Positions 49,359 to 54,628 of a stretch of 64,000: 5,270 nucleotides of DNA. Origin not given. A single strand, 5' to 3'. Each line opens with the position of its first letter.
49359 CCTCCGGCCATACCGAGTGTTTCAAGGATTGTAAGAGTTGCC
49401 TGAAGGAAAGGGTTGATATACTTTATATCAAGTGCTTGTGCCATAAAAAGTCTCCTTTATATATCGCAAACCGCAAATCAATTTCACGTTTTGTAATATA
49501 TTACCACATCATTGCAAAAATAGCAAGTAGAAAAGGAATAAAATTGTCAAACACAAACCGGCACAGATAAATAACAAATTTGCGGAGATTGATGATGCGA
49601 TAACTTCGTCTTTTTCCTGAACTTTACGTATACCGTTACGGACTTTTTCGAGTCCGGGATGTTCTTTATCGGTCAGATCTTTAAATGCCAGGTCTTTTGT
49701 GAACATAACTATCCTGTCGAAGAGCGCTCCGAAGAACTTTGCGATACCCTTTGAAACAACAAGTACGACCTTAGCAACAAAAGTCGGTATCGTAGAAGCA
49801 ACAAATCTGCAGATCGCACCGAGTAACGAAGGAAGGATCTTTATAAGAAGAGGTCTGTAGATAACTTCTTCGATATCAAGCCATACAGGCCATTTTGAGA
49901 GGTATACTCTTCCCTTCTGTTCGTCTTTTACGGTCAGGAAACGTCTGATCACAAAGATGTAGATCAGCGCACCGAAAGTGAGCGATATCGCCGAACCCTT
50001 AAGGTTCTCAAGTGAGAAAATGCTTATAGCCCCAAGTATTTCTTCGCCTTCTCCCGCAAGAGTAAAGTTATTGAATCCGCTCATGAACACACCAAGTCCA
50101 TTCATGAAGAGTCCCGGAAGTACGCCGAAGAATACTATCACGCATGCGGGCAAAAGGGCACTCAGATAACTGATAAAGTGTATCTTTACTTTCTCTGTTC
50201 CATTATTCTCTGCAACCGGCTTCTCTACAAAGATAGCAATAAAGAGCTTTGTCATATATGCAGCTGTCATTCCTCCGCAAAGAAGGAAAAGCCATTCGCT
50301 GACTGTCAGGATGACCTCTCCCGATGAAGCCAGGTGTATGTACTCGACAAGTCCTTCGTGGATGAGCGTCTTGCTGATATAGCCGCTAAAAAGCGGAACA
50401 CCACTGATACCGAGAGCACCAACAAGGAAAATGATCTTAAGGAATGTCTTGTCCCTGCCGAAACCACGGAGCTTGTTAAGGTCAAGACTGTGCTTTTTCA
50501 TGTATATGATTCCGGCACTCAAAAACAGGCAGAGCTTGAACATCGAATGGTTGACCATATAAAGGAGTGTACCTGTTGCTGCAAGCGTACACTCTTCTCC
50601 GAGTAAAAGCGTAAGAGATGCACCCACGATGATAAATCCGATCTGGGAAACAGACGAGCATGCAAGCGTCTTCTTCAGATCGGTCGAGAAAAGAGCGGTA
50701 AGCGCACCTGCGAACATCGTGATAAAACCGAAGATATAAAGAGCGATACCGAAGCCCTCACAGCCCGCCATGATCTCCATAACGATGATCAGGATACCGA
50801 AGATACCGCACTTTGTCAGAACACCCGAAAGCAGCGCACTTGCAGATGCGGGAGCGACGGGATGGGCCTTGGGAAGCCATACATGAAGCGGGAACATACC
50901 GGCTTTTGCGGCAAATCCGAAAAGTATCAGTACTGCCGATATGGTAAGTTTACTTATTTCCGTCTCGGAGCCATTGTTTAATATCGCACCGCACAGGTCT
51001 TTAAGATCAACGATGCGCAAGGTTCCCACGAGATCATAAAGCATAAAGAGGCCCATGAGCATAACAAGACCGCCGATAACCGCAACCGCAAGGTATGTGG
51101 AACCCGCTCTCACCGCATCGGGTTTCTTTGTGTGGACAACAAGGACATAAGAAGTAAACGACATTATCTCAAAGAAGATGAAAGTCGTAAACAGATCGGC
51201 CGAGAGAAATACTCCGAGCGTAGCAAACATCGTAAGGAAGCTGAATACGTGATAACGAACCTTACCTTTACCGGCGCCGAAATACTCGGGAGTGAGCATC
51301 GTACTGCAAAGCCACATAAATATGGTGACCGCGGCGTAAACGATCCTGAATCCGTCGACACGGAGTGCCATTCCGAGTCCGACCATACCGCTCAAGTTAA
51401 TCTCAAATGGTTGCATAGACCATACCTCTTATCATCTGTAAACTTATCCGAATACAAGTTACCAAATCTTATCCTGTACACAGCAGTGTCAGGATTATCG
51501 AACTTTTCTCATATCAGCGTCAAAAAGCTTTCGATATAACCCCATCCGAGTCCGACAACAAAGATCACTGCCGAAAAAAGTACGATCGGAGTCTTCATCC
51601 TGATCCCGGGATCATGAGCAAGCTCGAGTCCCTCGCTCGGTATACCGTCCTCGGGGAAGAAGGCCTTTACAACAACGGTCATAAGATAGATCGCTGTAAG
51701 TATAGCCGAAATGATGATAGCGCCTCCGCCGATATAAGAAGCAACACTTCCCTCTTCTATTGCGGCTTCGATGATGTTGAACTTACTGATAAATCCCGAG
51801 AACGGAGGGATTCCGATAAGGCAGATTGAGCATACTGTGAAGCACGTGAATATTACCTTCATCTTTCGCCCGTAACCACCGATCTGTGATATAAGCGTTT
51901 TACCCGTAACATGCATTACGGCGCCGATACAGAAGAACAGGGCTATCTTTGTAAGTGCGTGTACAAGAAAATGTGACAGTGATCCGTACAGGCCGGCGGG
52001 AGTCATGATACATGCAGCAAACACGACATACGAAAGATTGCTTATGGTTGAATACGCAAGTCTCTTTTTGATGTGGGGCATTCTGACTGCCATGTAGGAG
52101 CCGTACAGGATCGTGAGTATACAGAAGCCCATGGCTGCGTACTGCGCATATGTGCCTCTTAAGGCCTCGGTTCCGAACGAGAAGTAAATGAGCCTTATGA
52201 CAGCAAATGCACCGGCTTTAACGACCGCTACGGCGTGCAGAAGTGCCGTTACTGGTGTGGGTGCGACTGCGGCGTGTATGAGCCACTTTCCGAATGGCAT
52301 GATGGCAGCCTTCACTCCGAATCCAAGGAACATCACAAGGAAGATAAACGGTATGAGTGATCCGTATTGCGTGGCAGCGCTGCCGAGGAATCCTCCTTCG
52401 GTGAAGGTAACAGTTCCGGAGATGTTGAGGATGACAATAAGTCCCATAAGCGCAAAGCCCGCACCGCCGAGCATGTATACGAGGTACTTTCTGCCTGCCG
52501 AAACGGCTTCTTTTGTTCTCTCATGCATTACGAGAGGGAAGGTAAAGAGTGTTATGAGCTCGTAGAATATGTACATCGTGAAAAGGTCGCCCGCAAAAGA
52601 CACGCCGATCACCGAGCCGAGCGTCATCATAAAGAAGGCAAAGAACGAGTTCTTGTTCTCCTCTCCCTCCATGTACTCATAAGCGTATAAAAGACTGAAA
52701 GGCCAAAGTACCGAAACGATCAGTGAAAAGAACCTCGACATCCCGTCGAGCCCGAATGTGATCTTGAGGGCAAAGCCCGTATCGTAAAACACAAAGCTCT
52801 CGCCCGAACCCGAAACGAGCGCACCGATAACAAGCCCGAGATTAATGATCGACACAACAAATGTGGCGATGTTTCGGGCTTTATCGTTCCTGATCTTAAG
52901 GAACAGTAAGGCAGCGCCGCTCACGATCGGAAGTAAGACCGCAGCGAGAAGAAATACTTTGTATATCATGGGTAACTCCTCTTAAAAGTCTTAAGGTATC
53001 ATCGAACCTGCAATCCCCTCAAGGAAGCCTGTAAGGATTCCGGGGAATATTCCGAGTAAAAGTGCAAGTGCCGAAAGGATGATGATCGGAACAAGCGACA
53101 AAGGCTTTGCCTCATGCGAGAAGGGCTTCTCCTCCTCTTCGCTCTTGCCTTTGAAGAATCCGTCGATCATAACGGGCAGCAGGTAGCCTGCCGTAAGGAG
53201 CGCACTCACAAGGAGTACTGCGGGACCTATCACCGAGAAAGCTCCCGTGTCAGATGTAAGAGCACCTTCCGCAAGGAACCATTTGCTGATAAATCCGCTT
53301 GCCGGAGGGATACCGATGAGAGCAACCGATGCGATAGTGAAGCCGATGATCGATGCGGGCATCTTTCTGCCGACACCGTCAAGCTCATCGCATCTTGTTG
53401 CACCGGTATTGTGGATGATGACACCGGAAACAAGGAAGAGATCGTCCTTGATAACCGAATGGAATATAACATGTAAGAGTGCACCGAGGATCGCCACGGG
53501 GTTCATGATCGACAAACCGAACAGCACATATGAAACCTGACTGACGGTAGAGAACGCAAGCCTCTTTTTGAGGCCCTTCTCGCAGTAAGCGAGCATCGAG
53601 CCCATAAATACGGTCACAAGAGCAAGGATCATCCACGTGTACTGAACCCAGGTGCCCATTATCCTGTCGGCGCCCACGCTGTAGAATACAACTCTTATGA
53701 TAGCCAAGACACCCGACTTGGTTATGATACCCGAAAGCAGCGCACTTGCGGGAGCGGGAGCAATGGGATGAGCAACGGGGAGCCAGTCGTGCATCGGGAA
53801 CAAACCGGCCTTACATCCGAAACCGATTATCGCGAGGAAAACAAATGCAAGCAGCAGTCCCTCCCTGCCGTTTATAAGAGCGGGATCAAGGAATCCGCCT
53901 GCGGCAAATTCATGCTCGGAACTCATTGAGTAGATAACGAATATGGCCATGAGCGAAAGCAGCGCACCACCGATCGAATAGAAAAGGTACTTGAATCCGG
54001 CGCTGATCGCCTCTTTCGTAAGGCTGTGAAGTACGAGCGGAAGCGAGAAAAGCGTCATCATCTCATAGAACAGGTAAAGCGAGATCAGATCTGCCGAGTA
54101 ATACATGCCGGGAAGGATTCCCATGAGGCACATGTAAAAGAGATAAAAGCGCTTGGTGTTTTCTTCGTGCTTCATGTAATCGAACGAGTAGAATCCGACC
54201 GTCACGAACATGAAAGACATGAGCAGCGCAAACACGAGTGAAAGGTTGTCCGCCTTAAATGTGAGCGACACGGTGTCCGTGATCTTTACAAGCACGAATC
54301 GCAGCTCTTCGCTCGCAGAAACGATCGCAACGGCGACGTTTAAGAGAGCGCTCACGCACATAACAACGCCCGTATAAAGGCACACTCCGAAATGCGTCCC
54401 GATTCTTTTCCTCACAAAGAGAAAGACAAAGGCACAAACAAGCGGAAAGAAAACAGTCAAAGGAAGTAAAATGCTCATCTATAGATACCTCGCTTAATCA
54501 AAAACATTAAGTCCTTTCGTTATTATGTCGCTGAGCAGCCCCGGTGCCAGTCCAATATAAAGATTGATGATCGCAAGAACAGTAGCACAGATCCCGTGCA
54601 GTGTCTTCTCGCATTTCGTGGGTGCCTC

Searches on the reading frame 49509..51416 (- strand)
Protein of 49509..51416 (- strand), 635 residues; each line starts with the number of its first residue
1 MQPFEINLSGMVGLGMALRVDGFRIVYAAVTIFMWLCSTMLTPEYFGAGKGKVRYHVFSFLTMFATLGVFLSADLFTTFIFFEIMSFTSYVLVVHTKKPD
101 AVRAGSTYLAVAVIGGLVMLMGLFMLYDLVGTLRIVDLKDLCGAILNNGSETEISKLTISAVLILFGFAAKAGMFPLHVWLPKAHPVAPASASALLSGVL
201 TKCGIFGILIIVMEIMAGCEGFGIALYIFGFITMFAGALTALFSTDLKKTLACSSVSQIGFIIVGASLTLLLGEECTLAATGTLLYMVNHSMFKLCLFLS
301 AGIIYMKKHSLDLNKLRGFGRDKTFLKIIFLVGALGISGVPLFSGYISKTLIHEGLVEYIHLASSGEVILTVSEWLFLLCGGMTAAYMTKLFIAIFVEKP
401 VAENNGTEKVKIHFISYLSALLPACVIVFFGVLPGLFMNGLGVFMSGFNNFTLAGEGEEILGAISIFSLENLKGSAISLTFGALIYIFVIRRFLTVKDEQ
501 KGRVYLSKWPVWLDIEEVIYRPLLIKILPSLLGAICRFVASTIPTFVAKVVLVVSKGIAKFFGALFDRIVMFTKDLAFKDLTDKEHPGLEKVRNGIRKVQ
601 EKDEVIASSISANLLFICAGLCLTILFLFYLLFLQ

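Call 84: search_protein_families(library=pfam, proteins=[window:49509-51416:-], max_evalue=0.00001)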
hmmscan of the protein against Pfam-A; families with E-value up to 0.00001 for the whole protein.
window:49509-51416:- (635 aa): 1 family
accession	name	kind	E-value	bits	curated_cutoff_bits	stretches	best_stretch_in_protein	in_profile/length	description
PF00361.26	Proton_antipo_M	-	1.1e-53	182.8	21.5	1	72-360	1-279/294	NADH:quinone oxidoreductase/Mrp antiporter, TM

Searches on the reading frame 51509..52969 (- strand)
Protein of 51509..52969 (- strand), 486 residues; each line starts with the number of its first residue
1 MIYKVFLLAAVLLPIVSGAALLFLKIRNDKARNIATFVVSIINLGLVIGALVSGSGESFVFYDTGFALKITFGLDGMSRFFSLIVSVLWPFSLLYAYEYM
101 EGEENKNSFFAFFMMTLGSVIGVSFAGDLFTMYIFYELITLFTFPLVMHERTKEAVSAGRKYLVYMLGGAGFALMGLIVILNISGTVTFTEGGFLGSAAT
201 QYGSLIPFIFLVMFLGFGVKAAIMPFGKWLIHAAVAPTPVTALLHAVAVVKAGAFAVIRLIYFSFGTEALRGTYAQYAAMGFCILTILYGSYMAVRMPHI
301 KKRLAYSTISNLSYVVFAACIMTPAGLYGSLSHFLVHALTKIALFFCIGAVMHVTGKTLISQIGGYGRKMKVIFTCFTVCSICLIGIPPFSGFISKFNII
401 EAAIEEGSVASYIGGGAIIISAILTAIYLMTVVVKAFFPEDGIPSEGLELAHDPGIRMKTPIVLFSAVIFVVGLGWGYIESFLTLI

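Call 84: search_protein_families(library=pfam, proteins=[window:51509-52969:-], max_evalue=0.00001)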
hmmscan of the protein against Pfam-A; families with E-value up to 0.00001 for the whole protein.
window:51509-52969:- (486 aa): 1 family
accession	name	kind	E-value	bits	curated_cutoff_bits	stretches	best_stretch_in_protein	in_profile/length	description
PF00361.26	Proton_antipo_M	-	6.5e-52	177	21.5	1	126-409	1-281/294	NADH:quinone oxidoreductase/Mrp antiporter, TM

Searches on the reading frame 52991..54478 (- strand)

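Call 84: search_protein_families(library=pfam, proteins=[window:52991-54478:-], max_evalue=0.00001)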
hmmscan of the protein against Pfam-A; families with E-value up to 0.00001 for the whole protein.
window:52991-54478:- (495 aa): 2 families
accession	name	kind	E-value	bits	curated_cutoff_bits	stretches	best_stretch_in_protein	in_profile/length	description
PF00361.26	Proton_antipo_M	-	4.2e-51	174.3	21.5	1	128-417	1-286/294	NADH:quinone oxidoreductase/Mrp antiporter, TM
PF00662.26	Proton_antipo_N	-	3.7e-08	33.6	24.5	1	69-112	8-51/51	NADH-Ubiquinone oxidoreductase (complex I), chain 5 N-terminus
